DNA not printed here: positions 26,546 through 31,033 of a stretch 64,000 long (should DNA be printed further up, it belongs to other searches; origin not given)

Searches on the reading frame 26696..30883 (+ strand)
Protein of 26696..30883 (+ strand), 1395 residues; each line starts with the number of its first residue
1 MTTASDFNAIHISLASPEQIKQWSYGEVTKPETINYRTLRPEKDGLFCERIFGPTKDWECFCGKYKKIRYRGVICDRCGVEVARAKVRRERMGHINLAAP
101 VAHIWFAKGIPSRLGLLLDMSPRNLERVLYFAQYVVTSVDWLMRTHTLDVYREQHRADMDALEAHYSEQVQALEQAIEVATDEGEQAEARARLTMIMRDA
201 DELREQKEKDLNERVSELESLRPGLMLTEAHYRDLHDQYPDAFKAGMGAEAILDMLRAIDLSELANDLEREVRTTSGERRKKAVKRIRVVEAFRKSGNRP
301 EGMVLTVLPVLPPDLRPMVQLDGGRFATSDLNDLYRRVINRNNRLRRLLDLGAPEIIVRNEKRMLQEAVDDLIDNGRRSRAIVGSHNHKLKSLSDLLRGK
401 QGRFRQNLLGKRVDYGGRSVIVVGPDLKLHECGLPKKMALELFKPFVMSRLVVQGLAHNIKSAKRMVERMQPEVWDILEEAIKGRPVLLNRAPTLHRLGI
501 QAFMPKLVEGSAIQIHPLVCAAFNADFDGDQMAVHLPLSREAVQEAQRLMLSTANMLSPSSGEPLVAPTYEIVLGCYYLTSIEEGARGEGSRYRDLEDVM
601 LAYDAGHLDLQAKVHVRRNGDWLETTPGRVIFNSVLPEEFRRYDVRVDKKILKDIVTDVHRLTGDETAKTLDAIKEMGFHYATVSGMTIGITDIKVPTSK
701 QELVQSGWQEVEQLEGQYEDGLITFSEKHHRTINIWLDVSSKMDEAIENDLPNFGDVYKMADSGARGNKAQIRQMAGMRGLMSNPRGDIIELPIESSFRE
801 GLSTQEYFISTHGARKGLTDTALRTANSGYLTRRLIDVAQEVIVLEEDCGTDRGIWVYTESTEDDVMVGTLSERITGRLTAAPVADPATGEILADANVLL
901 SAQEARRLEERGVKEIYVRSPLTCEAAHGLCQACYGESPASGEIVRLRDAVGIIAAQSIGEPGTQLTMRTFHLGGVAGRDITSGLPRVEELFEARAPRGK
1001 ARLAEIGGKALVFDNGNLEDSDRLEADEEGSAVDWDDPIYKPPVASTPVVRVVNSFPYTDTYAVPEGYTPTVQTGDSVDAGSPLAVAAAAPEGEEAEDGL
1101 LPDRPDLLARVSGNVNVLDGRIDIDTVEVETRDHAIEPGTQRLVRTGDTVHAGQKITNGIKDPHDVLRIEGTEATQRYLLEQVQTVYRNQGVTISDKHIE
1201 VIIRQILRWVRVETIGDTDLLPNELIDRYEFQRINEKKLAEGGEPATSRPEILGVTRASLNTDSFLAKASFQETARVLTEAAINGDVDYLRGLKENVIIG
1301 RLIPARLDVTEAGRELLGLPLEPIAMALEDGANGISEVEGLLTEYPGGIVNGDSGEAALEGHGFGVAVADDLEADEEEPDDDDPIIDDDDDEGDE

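Call 67: search_protein_families(library=pfam, proteins=[window:26696-30883:+], max_evalue=0.00001)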
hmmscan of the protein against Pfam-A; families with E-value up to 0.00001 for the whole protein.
window:26696-30883:+ (1395 aa): 5 families
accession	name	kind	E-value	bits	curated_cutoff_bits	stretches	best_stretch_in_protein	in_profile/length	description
PF04997.17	RNA_pol_Rpb1_1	-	3.2e-80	270.2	39.7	1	6-408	3-312/312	RNA polymerase Rpb1, domain 1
PF04998.22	RNA_pol_Rpb1_5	-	6.1e-64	216.5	28.5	1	801-1258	1-262/267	RNA polymerase Rpb1, domain 5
PF00623.25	RNA_pol_Rpb1_2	-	3.7e-38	131.8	25.3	2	470-551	81-165/166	RNA polymerase Rpb1, domain 2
PF04983.23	RNA_pol_Rpb1_3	-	5.5e-20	72.3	28.9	1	555-694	1-162/162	RNA polymerase Rpb1, domain 3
PF05000.22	RNA_pol_Rpb1_4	-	1.2e-12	48.1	24.8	1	731-798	24-106/107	RNA polymerase Rpb1, domain 4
